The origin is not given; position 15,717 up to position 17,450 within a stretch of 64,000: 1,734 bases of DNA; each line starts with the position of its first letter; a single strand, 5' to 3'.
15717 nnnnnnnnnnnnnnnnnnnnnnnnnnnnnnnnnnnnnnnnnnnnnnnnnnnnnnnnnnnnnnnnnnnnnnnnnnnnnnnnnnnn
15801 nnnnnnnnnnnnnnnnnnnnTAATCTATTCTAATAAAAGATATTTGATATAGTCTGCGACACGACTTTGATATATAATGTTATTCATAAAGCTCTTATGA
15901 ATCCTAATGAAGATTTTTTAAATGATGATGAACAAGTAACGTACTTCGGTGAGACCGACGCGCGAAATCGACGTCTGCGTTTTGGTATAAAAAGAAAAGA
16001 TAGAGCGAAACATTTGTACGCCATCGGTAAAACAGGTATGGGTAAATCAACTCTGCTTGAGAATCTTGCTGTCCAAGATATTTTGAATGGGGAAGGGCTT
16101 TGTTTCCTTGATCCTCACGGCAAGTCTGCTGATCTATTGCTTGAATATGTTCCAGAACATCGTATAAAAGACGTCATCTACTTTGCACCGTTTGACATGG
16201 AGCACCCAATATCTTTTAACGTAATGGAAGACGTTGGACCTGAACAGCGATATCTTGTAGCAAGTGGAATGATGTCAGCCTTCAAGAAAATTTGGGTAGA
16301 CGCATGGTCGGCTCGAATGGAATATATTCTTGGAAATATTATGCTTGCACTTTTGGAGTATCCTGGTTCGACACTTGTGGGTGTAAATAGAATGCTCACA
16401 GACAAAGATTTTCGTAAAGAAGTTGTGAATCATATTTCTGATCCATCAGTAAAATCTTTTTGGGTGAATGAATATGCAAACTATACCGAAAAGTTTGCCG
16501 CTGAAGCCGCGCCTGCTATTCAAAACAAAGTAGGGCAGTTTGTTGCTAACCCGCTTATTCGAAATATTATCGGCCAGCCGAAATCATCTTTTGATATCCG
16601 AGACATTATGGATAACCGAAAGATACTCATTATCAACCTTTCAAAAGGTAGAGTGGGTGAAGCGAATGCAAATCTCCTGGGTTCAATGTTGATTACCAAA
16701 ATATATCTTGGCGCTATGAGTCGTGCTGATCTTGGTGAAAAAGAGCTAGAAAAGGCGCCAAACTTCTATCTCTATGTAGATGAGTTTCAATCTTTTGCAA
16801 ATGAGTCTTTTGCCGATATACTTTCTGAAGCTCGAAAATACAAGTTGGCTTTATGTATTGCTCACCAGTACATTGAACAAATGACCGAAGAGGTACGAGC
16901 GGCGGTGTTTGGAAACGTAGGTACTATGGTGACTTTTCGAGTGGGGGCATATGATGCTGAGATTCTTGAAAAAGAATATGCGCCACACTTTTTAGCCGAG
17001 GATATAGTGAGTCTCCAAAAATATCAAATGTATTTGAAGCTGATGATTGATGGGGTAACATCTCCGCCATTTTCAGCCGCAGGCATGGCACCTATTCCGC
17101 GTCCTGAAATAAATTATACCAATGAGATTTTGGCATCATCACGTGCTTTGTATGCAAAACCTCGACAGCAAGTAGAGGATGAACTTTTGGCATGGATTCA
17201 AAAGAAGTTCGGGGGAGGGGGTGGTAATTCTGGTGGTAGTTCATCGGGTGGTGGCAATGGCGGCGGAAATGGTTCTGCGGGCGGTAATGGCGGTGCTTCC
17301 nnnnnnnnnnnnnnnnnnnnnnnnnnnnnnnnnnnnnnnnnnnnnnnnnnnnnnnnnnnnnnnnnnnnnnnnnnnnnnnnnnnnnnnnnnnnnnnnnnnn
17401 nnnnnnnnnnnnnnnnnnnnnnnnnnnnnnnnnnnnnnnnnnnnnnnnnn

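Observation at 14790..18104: RadC, a small membrane protein and a soluble TraD/VirD4-like ATPase with a 330-aa disordered tail: a possible DNA-handling module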

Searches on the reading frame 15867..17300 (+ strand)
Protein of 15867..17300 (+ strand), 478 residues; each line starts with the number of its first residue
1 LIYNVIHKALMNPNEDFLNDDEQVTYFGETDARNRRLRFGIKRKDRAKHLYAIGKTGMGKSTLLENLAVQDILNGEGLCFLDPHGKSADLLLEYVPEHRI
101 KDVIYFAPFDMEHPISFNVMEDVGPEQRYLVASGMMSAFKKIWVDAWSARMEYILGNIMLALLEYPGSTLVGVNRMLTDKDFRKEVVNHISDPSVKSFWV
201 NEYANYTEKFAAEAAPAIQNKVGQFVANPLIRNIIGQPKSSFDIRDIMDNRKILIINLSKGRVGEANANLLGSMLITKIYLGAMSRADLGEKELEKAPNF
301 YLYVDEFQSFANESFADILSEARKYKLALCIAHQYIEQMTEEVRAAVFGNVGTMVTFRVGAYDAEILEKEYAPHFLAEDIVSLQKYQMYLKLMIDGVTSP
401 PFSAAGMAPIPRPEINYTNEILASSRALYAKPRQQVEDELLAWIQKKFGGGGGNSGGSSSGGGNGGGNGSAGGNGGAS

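Call 8: search_solved_structures(query=window:15867-17300:+, max_evalue=1, show_alignments=2)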
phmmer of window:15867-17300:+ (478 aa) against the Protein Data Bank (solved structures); distinct sequences matched with E-value up to 1: 13.
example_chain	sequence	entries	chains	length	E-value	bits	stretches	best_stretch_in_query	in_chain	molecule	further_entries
1gl6_A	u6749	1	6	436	0.0002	23.7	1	43-112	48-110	ATPASE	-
1e9r_A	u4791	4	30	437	0.0002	23.7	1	43-112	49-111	CONJUGAL TRANSFER PROTEIN TRWB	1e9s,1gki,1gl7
6sz9_A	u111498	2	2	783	0.00029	23.2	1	21-87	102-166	IcmO (DotL)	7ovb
8v0d_B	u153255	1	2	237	0.031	16.5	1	426-470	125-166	Ubch5B-RING3 of MIB1 fusion protein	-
8upf_L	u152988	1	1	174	0.048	15.8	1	427-476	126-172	Ubiquitin-conjugating enzyme E2 D3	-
5efr_A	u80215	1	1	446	0.082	15.1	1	413-475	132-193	BamA-BamD fusion Protein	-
2l6h_A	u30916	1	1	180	0.095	14.9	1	417-478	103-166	Focal adhesion kinase 1, linker, Paxillin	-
8uqe_B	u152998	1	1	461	0.16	14.2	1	428-476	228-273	E3 ubiquitin-protein ligase RNF168,Ubiquitin-conjugating enzyme E2 D3,Histone H2B type 2-E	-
6trp_A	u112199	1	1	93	0.18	14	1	428-473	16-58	Peptide synthetase XpsB,Peptide synthetase XpsB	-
8uqb_A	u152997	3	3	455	0.19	13.9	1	428-468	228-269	E3 ubiquitin-protein ligase RNF168,Ubiquitin-conjugating enzyme E2 D3,Histone H2B type 2-E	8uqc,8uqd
7klu_B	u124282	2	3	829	0.32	13.1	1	390-464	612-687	Heat shock protein 75 kDa, mitochondrial, SpyTag, Succinate dehydrogenase [ubiquinone] iro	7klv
6iw0_H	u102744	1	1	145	0.73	12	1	420-476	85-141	Heavy chain of monoclonal antibody 5A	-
6rps_A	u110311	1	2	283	0.97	11.5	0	435-464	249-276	Carbonic anhydrase 12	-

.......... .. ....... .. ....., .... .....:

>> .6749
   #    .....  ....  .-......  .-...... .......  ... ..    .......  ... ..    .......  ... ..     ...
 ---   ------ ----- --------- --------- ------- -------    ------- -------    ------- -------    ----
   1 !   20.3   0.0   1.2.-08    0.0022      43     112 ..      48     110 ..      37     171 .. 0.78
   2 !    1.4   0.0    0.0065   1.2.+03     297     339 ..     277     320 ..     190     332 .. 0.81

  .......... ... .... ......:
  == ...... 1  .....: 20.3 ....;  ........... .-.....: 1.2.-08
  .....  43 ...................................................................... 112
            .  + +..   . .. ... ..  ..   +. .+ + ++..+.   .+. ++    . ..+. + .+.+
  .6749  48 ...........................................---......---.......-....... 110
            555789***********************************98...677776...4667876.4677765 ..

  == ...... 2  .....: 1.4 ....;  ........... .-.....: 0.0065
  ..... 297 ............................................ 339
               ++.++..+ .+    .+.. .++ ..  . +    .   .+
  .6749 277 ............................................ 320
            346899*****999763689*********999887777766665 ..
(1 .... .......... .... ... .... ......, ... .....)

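Call 11: find_related_loci(query=window:15897-17240:+, collection=genome_contigs, flank=6000)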
Query window:15897-17240:+ (448 aa) in genome_contigs; peptide patterns used: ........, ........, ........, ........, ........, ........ (x = any residue, [..] = any of these).
600 stretches matched a pattern (row limit reached: there are more); 590 encode a relative of the query (tblastn E <= 1e-3); the best 80 are kept; 80 distinct loci.
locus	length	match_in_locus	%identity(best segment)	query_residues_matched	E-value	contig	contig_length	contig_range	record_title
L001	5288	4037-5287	96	1-417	0e+0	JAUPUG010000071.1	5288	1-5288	MAG: Patescibacteria group bacterium isolate erpe_2018_sw_12hr_WHONDRS-SW48-000089_B_bin.38 scaffold_470490, whole genom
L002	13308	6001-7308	89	9-444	0e+0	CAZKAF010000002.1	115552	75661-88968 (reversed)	MAG TPA_asm: uncultured Candidatus Saccharibacteria bacterium isolate SRP344714_co1_229 genome assembly, contig: NODE_38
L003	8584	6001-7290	89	9-438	0e+0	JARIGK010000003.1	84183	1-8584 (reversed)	MAG: Candidatus Adlerbacteria bacterium isolate CullarsAll.DT.02 k141_390806, whole genome shotgun sequence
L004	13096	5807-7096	87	9-438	0e+0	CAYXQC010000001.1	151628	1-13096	MAG TPA_asm: uncultured Candidatus Saccharibacteria bacterium isolate SRP219642_co7_377 genome assembly, contig: NODE_90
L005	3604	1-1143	95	59-439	0e+0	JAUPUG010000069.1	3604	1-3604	MAG: Patescibacteria group bacterium isolate erpe_2018_sw_12hr_WHONDRS-SW48-000089_B_bin.38 scaffold_457061, whole genom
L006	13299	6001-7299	79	8-440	0e+0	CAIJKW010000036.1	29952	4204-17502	uncultured bacterium isolate MJ-time_bin-4611 genome assembly, contig: bin-4611:36/57, whole genome shotgun sequence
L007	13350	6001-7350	77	8-448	0e+0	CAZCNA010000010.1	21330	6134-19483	MAG TPA_asm: uncultured Candidatus Saccharibacteria bacterium isolate SRP220891_co5_247 genome assembly, contig: NODE_14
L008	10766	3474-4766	79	8-438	0e+0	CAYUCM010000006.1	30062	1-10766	MAG TPA_asm: uncultured Candidatus Saccharibacteria bacterium isolate SRP286056_co1_704 genome assembly, contig: NODE_17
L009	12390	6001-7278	80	8-433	0e+0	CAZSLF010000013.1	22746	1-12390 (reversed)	MAG TPA_asm: uncultured Candidatus Saccharibacteria bacterium isolate SRP286056_co1_598 genome assembly, contig: NODE_26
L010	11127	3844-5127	79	6-433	0e+0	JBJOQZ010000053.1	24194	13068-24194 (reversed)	MAG: Candidatus Parcubacteria bacterium isolate yakimariver_2019_sw_WHONDRS-S19S_0060_B_bin.61 scaffold_2120392, whole g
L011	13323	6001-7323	77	8-448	0e+0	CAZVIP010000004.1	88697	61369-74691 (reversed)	MAG TPA_asm: uncultured Candidatus Saccharibacteria bacterium isolate SRP301943_co4_11 genome assembly, contig: NODE_5_l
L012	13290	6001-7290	76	9-438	0e+0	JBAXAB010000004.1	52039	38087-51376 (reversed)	MAG: bacterium isolate ELA130 MAG130_4, whole genome shotgun sequence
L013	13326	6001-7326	74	7-447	0e+0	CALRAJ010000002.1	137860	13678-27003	MAG: Candidatus Taylorbacteria bacterium isolate CH-Oct18-75 genome assembly, contig: CH-Oct18-C66, whole genome shotgun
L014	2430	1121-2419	74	9-441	0e+0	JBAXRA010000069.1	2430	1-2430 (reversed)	MAG: bacterium isolate ELA571 MAG571_69, whole genome shotgun sequence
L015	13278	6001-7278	75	10-435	0e+0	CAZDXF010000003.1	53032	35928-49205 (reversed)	MAG TPA_asm: uncultured Candidatus Saccharibacteria bacterium isolate SRP329715_co1_365 genome assembly, contig: NODE_72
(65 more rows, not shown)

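Call 35: search_dna_similar(query=window:15897-17240:+, collection=plasmids, mode=protein, max_evalue=0.001, max_rows=25)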
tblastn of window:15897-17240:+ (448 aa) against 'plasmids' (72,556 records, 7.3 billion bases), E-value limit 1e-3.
Records with a match: 625; places in all: 657; records where one place covers at least 80% of the query: 111.
Best place of each record, by identity: <60% 625.
By first word of the organism name: Bacillus 302; Streptomyces 121; Staphylococcus 33; Natrinema 13; Paenibacillus 12; Lactobacillus 12; Haladaptatus 11; Sulfolobus 11; Priestia 8; Clostridium 6; and 61 more.
By predicted mobility (MOB-suite, as given by PLSDB): non-mobilizable 448; conjugative 117; mobilizable 60.
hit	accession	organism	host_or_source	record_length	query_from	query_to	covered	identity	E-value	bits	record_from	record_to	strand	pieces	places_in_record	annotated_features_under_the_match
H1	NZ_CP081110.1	Sulfitobacter mediterraneus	-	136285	12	398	86%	41.9%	6e-90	305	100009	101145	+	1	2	type IV secretion system DNA-binding domain-containing protein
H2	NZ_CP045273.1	Priestia megaterium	pure culture,Paper surface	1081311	36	430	81%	35.1%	1e-16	237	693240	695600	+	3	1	none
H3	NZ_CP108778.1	Embleya sp. NBC_00896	-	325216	14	415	90%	28.4%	1e-50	191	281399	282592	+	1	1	type IV secretory system conjugative DNA transfer family protein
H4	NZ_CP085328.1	Haladaptatus salinisoli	cell culture,saline soil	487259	38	422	86%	29.0%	5e-29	127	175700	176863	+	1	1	type IV secretion system DNA-binding domain-containing protein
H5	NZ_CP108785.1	Embleya sp. NBC_00888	-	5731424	14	393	85%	28.9%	9e-50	189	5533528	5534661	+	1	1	none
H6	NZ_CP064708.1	Bradyrhizobium sp. 131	Acmispon strigosus,cell culture,root ...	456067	28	391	81%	30.2%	2e-49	188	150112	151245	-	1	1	type IV secretion system DNA-binding domain-containing protein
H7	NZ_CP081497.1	Streptomyces sp. BHT-5-2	whole organism,plant soil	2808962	30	403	83%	28.9%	2e-43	171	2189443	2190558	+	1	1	none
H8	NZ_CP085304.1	Haladaptatus pallidirubidus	cell culture,saline soil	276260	38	431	88%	27.1%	7e-26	118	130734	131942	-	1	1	TraM recognition domain-containing protein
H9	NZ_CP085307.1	Haladaptatus pallidirubidus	cell culture,saline soil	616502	38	422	86%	27.6%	3e-28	125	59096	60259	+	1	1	type IV secretion system DNA-binding domain-containing protein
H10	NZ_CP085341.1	Haladaptatus halobius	cell culture,saline soil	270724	38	429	88%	27.0%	5e-30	130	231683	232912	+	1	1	type IV secretion system DNA-binding domain-containing protein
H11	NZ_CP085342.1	Haladaptatus halobius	cell culture,saline soil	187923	38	431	88%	26.7%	2e-25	117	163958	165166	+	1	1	TraM recognition domain-containing protein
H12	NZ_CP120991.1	Streptomyces sp. Alt1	-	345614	26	420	88%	26.4%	2e-26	120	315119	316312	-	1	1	ATP/GTP-binding protein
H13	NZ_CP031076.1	Bacillus mycoides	cell culture,soil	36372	5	421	93%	24.7%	1e-9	68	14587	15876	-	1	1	ATP-binding protein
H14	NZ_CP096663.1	Halorussus limi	cell culture,saline soil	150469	38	401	81%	28.3%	2e-33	141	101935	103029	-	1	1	TraM recognition domain-containing protein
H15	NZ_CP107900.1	Streptomyces sp. NBC_00464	-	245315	14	398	86%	26.7%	6e-26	118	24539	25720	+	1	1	hypothetical protein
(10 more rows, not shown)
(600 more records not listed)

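Call 36: get_annotated_region(hit=H1, flank=9000)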
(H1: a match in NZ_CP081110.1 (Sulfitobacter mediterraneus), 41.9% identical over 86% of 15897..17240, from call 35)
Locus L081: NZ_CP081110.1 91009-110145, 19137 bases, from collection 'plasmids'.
description: Sulfitobacter mediterraneus strain M342 plasmid unnamed1, complete sequence
organism: Sulfitobacter mediterraneus (NCBI taxid 83219)
taxonomy: Bacteria; Pseudomonadota; Alphaproteobacteria; Rhodobacterales; Roseobacteraceae; Sulfitobacter; Sulfitobacter mediterraneus
host: -; source: -; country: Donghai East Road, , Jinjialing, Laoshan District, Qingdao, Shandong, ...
typing (MOB-suite, as given by PLSDB): non-mobilizable
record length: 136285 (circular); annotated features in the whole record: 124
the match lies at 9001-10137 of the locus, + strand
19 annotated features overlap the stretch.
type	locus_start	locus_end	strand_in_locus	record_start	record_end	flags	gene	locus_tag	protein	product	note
CDS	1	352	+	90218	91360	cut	-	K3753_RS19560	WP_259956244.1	tyrosine-type recombinase/integrase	GO:0015074 - DNA integration [Evidence IEA]; GO:0006310 - DNA recombination [Evidence IEA]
CDS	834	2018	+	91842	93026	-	repA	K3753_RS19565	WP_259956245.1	plasmid partitioning protein RepA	-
CDS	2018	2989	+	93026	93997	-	repB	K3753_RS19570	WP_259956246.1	plasmid partitioning protein RepB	-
CDS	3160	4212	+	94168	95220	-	-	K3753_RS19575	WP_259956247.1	helix-turn-helix domain-containing protein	-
CDS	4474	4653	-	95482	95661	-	-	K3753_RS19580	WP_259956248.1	hypothetical protein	-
CDS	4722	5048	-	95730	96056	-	-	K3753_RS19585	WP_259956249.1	hypothetical protein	-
CDS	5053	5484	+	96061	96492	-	-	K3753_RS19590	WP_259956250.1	hypothetical protein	-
CDS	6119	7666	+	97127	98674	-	-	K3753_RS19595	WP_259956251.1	recombinase family protein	GO:0006310 - DNA recombination [Evidence IEA]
CDS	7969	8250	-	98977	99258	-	-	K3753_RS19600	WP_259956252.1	hypothetical protein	-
CDS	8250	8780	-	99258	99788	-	-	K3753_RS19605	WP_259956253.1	DUF3768 domain-containing protein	-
CDS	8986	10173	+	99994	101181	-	-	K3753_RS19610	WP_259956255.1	type IV secretion system DNA-binding domain-containing protein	-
CDS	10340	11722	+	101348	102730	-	-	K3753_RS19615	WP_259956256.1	transposase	GO:0006313 - DNA transposition [Evidence IEA]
CDS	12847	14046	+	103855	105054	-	-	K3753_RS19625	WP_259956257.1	IS91 family transposase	-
CDS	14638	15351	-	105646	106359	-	-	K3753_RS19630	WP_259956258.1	alpha/beta hydrolase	-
CDS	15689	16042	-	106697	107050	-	-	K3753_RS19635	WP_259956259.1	hypothetical protein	-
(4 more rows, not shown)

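Call 37: get_annotated_region(hit=H6, flank=8000)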
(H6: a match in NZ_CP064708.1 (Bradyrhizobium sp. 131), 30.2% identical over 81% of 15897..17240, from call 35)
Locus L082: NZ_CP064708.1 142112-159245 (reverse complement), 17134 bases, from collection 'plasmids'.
description: Bradyrhizobium sp. 131 plasmid p131_1, complete sequence
organism: Bradyrhizobium sp. 131 (NCBI taxid 2782609)
taxonomy: Bacteria; Pseudomonadota; Alphaproteobacteria; Hyphomicrobiales; Nitrobacteraceae; Bradyrhizobium; Bradyrhizobium sp. 131
host: -; source: Acmispon strigosus,cell culture,root nodule; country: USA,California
typing (MOB-suite, as given by PLSDB): non-mobilizable
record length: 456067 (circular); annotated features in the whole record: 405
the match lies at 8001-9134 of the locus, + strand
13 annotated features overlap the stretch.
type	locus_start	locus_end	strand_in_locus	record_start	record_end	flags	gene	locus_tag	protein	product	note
CDS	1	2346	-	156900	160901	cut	-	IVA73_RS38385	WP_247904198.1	CHAT domain-containing protein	-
CDS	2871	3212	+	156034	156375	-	-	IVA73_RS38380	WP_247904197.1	hypothetical protein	-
CDS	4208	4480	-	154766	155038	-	-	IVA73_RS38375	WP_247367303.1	hypothetical protein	-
CDS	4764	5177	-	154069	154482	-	-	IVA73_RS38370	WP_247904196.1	hypothetical protein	-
CDS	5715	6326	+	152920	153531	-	-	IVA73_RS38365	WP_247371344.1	hypothetical protein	-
CDS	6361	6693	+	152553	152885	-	-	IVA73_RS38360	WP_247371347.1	hypothetical protein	-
CDS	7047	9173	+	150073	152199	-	-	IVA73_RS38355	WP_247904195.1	type IV secretion system DNA-binding domain-containing protein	-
CDS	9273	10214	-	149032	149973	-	-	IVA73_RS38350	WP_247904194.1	hypothetical protein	-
CDS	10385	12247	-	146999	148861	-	-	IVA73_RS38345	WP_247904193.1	CHAT domain-containing protein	-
CDS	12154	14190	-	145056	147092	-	-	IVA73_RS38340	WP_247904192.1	tetratricopeptide repeat protein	-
CDS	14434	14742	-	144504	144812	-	-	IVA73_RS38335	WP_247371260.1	hypothetical protein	-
CDS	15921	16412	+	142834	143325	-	-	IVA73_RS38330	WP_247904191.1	hypothetical protein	-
CDS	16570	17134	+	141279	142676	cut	-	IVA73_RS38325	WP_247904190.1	DUF4407 domain-containing protein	-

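Call 38: get_annotated_region(hit=H3, flank=8000)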
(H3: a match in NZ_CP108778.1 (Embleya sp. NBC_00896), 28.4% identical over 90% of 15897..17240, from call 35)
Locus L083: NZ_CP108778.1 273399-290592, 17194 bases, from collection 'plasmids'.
description: Embleya sp. NBC_00896 plasmid unnamed2, complete sequence
organism: Embleya sp. NBC_00896 (NCBI taxid 2975961)
taxonomy: Bacteria; Actinomycetota; Actinomycetes; Kitasatosporales; Streptomycetaceae; Embleya; Embleya sp. NBC 00896
host: -; source: -; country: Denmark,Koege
typing (MOB-suite, as given by PLSDB): non-mobilizable
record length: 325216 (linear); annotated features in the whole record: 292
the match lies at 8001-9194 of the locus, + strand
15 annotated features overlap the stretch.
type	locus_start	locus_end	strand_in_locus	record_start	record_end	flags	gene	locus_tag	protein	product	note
CDS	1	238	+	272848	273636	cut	-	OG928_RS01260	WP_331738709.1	hypothetical protein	-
CDS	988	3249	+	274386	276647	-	-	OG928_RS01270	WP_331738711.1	hypothetical protein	-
CDS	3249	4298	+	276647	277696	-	-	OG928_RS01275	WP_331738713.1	PrgI family protein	-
CDS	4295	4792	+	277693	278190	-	-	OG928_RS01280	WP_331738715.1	XF1762 family protein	-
CDS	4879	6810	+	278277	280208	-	-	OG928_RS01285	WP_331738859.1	ATP-binding protein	-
CDS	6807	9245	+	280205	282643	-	-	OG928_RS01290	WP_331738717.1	type IV secretory system conjugative DNA transfer family protein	-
CDS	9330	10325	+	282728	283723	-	-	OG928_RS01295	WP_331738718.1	replication-relaxation family protein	-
CDS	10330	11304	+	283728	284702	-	-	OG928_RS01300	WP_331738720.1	NlpC/P60 family protein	-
CDS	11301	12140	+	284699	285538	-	-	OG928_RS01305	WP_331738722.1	hypothetical protein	-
CDS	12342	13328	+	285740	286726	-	-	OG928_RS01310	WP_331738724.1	hypothetical protein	-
CDS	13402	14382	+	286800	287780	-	-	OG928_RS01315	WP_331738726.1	hypothetical protein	-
CDS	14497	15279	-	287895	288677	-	-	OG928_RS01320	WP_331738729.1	helix-turn-helix domain-containing protein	-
CDS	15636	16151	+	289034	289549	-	-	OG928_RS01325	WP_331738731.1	hypothetical protein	-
CDS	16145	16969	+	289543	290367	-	-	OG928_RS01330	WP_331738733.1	hypothetical protein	-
CDS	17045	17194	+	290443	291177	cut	-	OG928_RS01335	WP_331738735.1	SAF domain-containing protein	-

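Call 48: search_protein_representatives(protein=window:15897-17240:+)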
Query: 448 residues. Proteins with E-value up to 0.001 (for the whole library): 21918; up to 1e-10: 14638; up to 1e-30: 5979. The best 150 are listed.
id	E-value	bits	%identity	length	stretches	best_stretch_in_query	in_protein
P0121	9.3e-210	713.6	74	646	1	10-442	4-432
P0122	1.7e-202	689.6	70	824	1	11-435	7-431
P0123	3.3e-202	688.7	71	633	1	7-434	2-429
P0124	5.5e-199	678.1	69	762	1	7-433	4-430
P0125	1.7e-197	673.2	69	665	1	10-433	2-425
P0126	4.7e-193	658.5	67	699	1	10-437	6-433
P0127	1.3e-190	650.5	66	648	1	10-434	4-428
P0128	1.2e-189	647.3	66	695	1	10-434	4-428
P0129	3.0e-189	646.0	63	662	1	12-435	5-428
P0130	5.4e-189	645.2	67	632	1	12-432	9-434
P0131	1.3e-186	637.3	63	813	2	10-439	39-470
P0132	4.7e-186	635.5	64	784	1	9-431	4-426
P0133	2.1e-185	633.3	64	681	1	9-439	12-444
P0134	1.0e-183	627.8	63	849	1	11-447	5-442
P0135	1.8e-181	620.4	63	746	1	10-438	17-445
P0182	1.1e-146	505.8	55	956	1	10-434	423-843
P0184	1.9e-146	505.0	53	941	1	13-434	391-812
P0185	3.9e-146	504.0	52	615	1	8-425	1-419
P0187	7.4e-145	499.7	51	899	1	6-436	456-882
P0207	4.6e-136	470.8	51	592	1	8-434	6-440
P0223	8.4e-132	456.7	49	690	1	12-437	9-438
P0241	4.2e-128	444.5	48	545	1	10-438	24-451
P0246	3.0e-126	438.4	46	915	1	12-439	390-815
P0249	1.7e-124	432.7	33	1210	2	18-397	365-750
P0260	3.0e-122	425.3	45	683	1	9-439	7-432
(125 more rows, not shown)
